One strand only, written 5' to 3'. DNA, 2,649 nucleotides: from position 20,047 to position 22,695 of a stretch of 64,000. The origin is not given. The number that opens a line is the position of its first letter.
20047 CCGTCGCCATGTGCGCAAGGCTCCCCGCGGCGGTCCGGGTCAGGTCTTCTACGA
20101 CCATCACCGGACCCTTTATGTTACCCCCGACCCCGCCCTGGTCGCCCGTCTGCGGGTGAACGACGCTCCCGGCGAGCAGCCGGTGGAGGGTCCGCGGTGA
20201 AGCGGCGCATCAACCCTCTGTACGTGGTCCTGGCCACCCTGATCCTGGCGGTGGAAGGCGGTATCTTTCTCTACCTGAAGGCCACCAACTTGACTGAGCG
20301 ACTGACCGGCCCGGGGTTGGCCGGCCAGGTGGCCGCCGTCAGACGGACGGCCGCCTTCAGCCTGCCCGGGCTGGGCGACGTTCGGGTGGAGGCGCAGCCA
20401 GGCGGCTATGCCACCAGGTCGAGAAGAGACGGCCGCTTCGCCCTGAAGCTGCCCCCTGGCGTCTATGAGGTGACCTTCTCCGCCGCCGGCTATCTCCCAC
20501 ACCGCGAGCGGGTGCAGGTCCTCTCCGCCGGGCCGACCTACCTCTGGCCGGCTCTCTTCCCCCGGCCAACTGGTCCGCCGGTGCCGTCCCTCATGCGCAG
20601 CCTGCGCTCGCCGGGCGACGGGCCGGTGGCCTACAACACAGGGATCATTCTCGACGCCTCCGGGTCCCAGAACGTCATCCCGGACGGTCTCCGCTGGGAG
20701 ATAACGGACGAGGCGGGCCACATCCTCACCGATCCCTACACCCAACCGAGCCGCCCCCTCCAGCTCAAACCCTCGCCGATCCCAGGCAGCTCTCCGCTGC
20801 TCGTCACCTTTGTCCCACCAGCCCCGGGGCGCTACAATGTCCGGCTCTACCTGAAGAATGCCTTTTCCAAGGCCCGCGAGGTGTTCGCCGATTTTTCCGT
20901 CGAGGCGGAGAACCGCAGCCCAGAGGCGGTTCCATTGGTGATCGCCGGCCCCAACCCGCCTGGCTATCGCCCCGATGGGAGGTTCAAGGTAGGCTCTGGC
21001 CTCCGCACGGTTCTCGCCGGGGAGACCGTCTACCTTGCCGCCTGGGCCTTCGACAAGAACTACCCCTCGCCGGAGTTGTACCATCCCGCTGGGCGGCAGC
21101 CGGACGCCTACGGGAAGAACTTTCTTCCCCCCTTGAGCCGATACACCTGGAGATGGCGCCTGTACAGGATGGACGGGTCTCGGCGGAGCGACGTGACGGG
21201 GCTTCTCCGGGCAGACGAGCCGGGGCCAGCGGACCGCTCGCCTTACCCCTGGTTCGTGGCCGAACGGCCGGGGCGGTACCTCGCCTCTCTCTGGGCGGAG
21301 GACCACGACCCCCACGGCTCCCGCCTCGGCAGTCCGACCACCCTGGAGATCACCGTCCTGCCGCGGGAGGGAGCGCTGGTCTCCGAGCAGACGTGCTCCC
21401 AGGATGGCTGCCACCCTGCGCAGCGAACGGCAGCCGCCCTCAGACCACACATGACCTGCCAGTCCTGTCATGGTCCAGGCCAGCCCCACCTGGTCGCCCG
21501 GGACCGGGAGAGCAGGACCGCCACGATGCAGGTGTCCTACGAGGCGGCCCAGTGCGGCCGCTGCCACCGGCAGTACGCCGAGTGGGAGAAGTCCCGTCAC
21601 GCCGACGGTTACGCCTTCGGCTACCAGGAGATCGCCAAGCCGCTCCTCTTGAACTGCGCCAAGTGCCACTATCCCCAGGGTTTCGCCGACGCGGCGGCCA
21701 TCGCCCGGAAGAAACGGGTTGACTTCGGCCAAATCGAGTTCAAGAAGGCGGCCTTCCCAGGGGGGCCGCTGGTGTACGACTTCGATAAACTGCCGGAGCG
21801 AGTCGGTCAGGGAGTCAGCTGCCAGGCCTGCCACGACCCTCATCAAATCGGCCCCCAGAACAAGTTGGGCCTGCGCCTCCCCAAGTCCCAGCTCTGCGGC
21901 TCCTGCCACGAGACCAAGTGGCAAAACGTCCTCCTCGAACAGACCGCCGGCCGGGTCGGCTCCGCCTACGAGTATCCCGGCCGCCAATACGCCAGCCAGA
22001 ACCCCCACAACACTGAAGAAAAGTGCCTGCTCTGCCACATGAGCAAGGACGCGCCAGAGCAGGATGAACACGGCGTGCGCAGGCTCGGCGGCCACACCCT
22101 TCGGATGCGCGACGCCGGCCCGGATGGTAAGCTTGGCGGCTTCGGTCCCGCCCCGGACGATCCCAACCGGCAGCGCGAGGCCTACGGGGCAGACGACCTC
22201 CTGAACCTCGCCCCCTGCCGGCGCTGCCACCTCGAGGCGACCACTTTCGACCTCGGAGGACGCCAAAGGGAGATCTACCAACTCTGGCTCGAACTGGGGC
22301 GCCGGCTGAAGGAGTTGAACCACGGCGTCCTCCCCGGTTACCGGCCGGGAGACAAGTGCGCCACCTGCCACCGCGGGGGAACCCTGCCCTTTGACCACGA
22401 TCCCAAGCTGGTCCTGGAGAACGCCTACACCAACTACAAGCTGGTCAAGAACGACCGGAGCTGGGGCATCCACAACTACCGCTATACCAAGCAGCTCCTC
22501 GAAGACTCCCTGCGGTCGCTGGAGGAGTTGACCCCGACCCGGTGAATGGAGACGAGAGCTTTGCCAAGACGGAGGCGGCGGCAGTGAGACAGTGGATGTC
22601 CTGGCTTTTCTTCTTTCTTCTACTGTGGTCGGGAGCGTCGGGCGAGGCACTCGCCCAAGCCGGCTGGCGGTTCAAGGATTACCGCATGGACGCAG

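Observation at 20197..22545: Membrane-anchored octaheme c-type cytochrome with a carboxypeptidase-regulatory-like N-domain in a sporulating Firmicute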

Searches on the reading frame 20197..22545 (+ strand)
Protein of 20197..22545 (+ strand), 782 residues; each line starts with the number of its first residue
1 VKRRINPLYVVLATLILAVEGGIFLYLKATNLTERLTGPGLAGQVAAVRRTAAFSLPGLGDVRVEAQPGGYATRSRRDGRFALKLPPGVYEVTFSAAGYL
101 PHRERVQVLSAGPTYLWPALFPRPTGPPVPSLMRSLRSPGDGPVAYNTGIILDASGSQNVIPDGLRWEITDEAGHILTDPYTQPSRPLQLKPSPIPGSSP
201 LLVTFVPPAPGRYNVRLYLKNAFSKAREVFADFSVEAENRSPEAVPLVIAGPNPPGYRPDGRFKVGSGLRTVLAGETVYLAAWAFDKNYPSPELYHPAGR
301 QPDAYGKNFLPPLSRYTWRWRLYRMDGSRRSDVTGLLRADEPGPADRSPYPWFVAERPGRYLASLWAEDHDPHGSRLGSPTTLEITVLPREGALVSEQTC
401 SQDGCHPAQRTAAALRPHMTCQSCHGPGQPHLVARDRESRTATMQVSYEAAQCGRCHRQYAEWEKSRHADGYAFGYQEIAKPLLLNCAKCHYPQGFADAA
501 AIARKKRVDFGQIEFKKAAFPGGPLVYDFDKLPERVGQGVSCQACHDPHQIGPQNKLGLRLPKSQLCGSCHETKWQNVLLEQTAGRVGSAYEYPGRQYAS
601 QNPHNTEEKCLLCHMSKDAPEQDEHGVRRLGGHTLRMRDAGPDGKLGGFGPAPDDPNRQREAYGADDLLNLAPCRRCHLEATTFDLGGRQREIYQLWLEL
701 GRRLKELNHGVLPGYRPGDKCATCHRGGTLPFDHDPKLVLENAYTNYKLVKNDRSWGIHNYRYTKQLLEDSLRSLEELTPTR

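Call 4: search_protein_families(library=pfam, proteins=[window:20197-22545:+], max_evalue=1)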
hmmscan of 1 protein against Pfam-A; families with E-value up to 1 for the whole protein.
window:20197-22545:+ (782 aa): 9 families
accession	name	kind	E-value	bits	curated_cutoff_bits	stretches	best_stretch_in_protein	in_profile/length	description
PF14522.11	Cytochrome_C7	-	5.4e-14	52.2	24.8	4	485-572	14-67/67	Cytochrome c7 and related cytochrome c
PF13620.12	CarboxypepD_reg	-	1.3e-07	32.2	32.3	1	62-113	17-74/82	Carboxypeptidase regulatory-like domain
PF22113.1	Mtrc-MtrF_II-IV_dom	-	1.6e-07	31.4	30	2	417-500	80-172/176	Outer membrane cytochrome MtrC/MtrF-like, domains II/IV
PF09699.15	Paired_CXXCH_1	-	1.8e-06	27.9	20.6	1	538-574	6-39/41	Doubled CXXCH motif (Paired_CXXCH_1)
PF14537.11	Cytochrom_c3_2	-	5.6e-05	24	25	1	538-618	5-68/79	Cytochrome c3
PF00801.26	PKD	-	0.0018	18.6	23.5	1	195-226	48-72/80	PKD domain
PF13715.12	CarbopepD_reg_2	-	0.023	15.1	32.2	1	71-108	26-64/88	CarboxypepD_reg-like domain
PF20608.4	Phage_tube_C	-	0.088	13.6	24.1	1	84-100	54-70/82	Phage tail tube protein C-terminal domain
PF09630.15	DUF2024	-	0.43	10.9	27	0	599-633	44-77/81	Domain of unknown function (DUF2024)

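Call 5: search_protein_families(library=ncbifam, proteins=[window:20197-22545:+], max_evalue=1)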
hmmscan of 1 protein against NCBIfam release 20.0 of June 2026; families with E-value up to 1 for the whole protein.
window:20197-22545:+ (782 aa): 8 families
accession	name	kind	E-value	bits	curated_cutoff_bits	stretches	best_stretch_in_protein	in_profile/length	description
TIGR03508.1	decahem_SO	subfamily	1.1e-09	38.1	192.2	2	485-615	144-249/258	DmsE family decaheme c-type cytochrome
NF041028.1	decahem_GSU2203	exception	1.5e-08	34.2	325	2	418-469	67-122/317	GSU2203 family decaheme c-type cytochrome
TIGR01905.1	paired_CXXCH_1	subfamily_domain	1.5e-05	24.8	25.2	1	541-574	8-39/41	doubled CXXCH domain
NF041198.1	UshA_like_PCGU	equivalog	0.00024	19.8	275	2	445-573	403-510/519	UshA-like (seleno)protein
NF041762.1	diheme_GEGP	equivalog_domain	0.049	12.8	300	1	541-598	28-86/359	GEGP motif-containing diheme protein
TIGR04257.1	nanowire_3heme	domain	0.079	13.1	40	1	419-460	24-61/75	c(7)-type cytochrome triheme domain-containing protein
NF052345.1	S_layer_anammox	exception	0.091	10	1400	1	44-132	1314-1403/1596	Kustd1514 family S-layer glycoprotein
NF041781.1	mnquin_red_QrcA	equivalog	0.21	11.2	180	0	538-681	42-161/174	menaquinone reductase multiheme cytochrome c subunit QrcA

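Call 6: find_homologous_proteins(query=window:20197-22545:+, max_evalue=0.001)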
Query window:20197-22545:+ (782 aa): 26 proteins with E <= 0.001 among 8000 candidates.
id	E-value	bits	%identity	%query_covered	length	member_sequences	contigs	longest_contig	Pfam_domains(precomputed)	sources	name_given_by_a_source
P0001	0.0e+0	1857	100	100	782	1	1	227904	PF09699.16,PF13620.13,PF14522.12,PF22113.2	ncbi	ncbi:MAG: cytochrome c3 family protein [Betaproteobacteria bacterium]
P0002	0.0e+0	1418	77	100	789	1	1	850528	PF09699.16,PF14537.12,PF13620.13,PF14522.12,PF22113.2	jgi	jgi:predicted CXXCH cytochrome family protein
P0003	0.0e+0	1281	73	94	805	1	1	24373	PF09699.16,PF13620.13,PF14522.12,PF22113.2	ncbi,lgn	ncbi:MAG: cytochrome c3 family protein [Chitinophagales bacterium]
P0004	0.0e+0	1265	73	95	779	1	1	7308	PF09699.16,PF14537.12,PF13620.13,PF14522.12,PF22113.2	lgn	-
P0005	0.0e+0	1223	67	98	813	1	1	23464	PF09699.16,PF14537.12,PF13620.13,PF14522.12,PF22113.2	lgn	-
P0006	0.0e+0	1165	68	95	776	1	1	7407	PF09699.16,PF14537.12,PF13620.13,PF14522.12,PF22113.2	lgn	-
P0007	0.0e+0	1132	65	96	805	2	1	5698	PF09699.16,PF14537.12,PF13715.13,PF13620.13,PF14522.12,PF22113.2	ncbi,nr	ncbi:MAG: carboxypeptidase regulatory-like domain-containing protein [Bacillota bacterium]|nr:carbox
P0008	0.0e+0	1040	61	95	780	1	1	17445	PF09699.16,PF14537.12,PF13620.13,PF14522.12,PF22113.2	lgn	-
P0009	0.0e+0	1030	60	95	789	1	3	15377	PF09699.16,PF14537.12,PF13715.13,PF00801.27,PF13620.13,PF14522.12,PF22113.2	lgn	-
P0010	8.5e-291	985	56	98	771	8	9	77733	PF09699.16,PF14537.12,PF13620.13,PF14522.12,PF22113.2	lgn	-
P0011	5.5e-279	946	54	96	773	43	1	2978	PF09699.16,PF14537.12,PF13715.13,PF00801.27,PF13620.13,PF14522.12,PF22113.2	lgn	-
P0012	1.9e-277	941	56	95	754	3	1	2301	PF09699.16,PF14537.12,PF13620.13,PF14522.12,PF22113.2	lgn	-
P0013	3.5e-273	926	53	98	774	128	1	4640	PF09699.16,PF14537.12,PF13715.13,PF13620.13,PF14522.12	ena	-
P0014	2.5e-266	904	52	99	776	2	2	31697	PF09699.16,PF14537.12,PF13715.13,PF13620.13,PF14522.12,PF22113.2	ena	-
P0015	1.5e-258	878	54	95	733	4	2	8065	PF09699.16,PF14537.12,PF13715.13,PF13620.13,PF14522.12,PF22113.2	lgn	-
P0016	3.6e-221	754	47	96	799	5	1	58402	PF09699.16,PF14537.12,PF00801.27,PF13620.13,PF14522.12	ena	-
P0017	7.9e-221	753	48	99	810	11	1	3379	PF09699.16,PF13620.13,PF14522.12,PF22113.2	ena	-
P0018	2.4e-219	748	48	99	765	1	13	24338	PF09699.16,PF14537.12,PF00801.27,PF13620.13,PF14522.12,PF22113.2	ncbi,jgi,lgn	-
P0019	4.0e-214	731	46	99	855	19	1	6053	PF09699.16,PF14537.12,PF13620.13,PF14522.12,PF22113.2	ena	-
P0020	2.6e-213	728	46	99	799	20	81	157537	PF14537.12,PF00801.27,PF13620.13,PF14522.12,PF22113.2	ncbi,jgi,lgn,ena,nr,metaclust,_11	ncbi:MAG: carboxypeptidase regulatory-like domain-containing protein [Bacillota bacterium]|jgi:hypot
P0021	2.8e-210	718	47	95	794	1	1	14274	PF09699.16,PF14537.12,PF13435.12,PF13620.13,PF14522.12,PF22113.2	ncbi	-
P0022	3.3e-199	682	45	94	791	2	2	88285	PF09699.16,PF14537.12,PF13715.13,PF13620.13,PF02335.21,PF14522.12,PF22113.2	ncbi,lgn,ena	-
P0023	2.9e-194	665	43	95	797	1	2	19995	PF09699.16,PF14537.12,PF13620.13,PF14522.12,PF22113.2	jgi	jgi:hypothetical protein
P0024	7.3e-194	664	45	92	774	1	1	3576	PF14537.12,PF13715.13,PF13620.13,PF14522.12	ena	-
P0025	6.9e-115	403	46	60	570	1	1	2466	PF13620.13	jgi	jgi:hypothetical protein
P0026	4.4e-63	231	39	47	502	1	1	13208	PF13715.13,PF13620.13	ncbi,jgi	jgi:mono/diheme cytochrome c family protein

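Call 7: search_solved_structures(query=window:20197-22545:+, max_evalue=1, show_alignments=2)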
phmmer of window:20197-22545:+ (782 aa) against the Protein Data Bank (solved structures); distinct sequences matched with E-value up to 1: 10.
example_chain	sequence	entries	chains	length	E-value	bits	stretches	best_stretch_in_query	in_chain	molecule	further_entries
6i5b_A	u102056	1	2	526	7.9e-09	37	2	418-477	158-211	Uncharacterized protein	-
4rkm_A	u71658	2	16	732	5.8e-06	27.5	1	739-776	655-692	MccA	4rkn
6qvm_A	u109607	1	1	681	0.0095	16.9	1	416-615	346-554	Multiheme cytochrome cf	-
9wt9_A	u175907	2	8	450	0.012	16.6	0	429-475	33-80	Cytochrome c,Multiheme cytochrome c selenoprotein mutant (MccSep U325A) | Cytochrome c,Multiheme cytochrome c selenoprotein (MccSep)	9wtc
9wt8_A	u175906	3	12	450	0.018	16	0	429-475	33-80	Cytochrome c,Multiheme cytochrome c selenoprotein (MccSep)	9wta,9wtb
6h5l_A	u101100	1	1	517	0.047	14.6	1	534-589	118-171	Similar to hydroxylamine oxidoreductase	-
3ouq_A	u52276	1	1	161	0.27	12.1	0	541-576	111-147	Cytochrome c family protein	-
6qyc_A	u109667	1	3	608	0.43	11.4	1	536-573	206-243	Decaheme c-type cytochrome, OmcA/MtrC family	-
6r2q_C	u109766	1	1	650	0.56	11.1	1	536-573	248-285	Decaheme c-type cytochrome, OmcA/MtrC family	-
2xld_A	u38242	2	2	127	0.66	10.8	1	493-550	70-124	CYTOCHROME C'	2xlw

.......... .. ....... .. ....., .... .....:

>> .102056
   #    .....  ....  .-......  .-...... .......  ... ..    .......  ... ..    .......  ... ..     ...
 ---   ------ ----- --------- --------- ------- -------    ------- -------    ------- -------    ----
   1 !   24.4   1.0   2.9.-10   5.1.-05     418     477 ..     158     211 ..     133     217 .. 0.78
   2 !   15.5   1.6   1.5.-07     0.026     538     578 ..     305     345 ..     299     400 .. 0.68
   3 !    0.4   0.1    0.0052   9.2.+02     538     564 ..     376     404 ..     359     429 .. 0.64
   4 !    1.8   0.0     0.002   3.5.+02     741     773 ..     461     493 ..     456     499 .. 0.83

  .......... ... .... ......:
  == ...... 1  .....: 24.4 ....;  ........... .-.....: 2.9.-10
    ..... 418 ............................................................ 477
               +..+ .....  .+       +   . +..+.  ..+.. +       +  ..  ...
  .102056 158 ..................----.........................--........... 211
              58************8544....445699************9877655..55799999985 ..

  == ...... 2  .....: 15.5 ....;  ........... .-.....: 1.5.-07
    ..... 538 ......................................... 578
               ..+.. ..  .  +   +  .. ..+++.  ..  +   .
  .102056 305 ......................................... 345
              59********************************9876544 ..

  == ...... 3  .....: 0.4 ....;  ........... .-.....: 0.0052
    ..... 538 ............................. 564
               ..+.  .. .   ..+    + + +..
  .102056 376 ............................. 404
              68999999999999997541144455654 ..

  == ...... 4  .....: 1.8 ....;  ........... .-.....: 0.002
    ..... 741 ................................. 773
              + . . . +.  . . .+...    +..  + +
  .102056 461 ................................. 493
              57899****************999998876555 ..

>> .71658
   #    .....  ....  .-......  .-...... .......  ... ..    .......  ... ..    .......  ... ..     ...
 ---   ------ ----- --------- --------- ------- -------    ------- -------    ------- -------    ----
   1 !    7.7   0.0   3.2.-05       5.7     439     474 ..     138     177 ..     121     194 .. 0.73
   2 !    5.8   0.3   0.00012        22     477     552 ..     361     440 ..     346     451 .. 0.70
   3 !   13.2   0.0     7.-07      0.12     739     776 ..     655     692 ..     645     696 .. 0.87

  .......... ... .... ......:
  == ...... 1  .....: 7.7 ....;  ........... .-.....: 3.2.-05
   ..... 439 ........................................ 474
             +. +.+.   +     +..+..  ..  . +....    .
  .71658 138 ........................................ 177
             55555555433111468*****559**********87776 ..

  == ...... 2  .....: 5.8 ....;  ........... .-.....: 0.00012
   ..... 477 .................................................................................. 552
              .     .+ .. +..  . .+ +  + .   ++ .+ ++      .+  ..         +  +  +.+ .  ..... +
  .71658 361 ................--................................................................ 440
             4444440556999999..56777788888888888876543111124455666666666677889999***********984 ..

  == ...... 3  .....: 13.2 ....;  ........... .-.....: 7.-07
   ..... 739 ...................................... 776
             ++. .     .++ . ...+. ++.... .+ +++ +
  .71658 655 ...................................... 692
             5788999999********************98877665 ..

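Call 11: find_related_loci(query=A1, collection=genome_contigs, flank=10000)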
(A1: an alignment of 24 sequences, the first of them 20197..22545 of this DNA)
Query A1 (782 aa) in genome_contigs; peptide patterns used: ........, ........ (x = any residue, [..] = any of these).
84 stretches matched a pattern; 30 encode a relative of the query (tblastn E <= 1e-3); 30 distinct loci.
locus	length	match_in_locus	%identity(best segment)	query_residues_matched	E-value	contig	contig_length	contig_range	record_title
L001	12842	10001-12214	73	39-775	0e+0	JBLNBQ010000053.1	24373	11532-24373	MAG: Chitinophagales bacterium isolate MAG147 PRJNA950955_bin9_renamed_52, whole genome shotgun sequence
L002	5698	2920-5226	65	26-777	0e+0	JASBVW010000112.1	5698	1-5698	MAG: Bacillota bacterium isolate Bu80 NODE_7118_length_5698_cov_4.772639, whole genome shotgun sequence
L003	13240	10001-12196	57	41-778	0e+0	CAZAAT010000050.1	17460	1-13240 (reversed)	MAG TPA_asm: uncultured Bacilli bacterium isolate binchicken_co173_424 genome assembly, contig: NODE_11072_length_17460_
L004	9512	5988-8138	56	40-778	0e+0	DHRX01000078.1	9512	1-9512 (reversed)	MAG TPA_asm: Firmicutes bacterium UBA5301 UBA5301_contig_16778, whole genome shotgun sequence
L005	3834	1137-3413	53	10-775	0e+0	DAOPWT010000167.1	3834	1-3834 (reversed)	MAG TPA_asm: Bacillota bacterium isolate AMR_MDS_1359 NODE_24104_length_3834_cov_20.948134, whole genome shotgun sequenc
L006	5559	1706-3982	53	13-775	0e+0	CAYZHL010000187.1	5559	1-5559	MAG TPA_asm: uncultured Clostridia bacterium isolate SRP239243_co1_314 genome assembly, contig: NODE_26347_length_5559_c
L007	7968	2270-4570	47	26-780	0e+0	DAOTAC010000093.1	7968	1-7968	MAG TPA_asm: Bacillota bacterium isolate AMR_MDS_2043 NODE_7729_length_7968_cov_5.090105, whole genome shotgun sequence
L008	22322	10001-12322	46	3-775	0e+0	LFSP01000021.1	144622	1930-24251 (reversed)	MAG: Clostridia bacterium DTU025 scaffold8149, whole genome shotgun sequence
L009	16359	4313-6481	47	26-776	0e+0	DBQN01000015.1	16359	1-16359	MAG TPA_asm: Firmicutes bacterium UBA1393 UBA1393_contig_13357, whole genome shotgun sequence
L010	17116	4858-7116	46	29-782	0e+0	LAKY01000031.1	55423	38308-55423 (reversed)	Clostridiales bacterium PH28_bin88 ph28_731, whole genome shotgun sequence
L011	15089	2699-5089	43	1-776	0e+0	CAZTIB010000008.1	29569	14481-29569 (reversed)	MAG TPA_asm: uncultured Chromatiaceae bacterium isolate binchicken_co231_217 genome assembly, contig: k141_3828579, whol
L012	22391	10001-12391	43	1-776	0e+0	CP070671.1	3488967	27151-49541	MAG: Chromatiales bacterium isolate bin74 chromosome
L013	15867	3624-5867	45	41-775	0e+0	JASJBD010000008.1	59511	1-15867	MAG: Gammaproteobacteria bacterium isolate MO_074.B1 MO_074.c_116, whole genome shotgun sequence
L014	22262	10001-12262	45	41-777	0e+0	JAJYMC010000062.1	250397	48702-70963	MAG: Bacillota bacterium isolate DBS2-4.bin104 NODE_40_length_250397_cov_2.36529, whole genome shotgun sequence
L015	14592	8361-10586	44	43-776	0e+0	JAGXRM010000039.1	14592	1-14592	MAG: Clostridiales bacterium isolate CROMO_A_104 c_000000707074, whole genome shotgun sequence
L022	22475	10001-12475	38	41-777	3e-166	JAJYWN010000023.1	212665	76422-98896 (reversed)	MAG: Bacillota bacterium isolate FK3.bin120 NODE_56_length_212665_cov_1.794569, whole genome shotgun sequence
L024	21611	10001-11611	38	205-779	1e-102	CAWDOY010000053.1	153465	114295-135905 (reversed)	MAG: uncultured delta proteobacterium isolate MFD04716.bin.2.301 genome assembly, contig: contig_81162, whole genome sho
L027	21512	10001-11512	39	242-776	9e-93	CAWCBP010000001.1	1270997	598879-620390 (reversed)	MAG: uncultured delta proteobacterium isolate MFD03899.bin.1.233 genome assembly, contig: contig_13312, whole genome sho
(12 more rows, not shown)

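Call 12: find_encoding_contigs(protein=P0001, flank=10000, max_places=3)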
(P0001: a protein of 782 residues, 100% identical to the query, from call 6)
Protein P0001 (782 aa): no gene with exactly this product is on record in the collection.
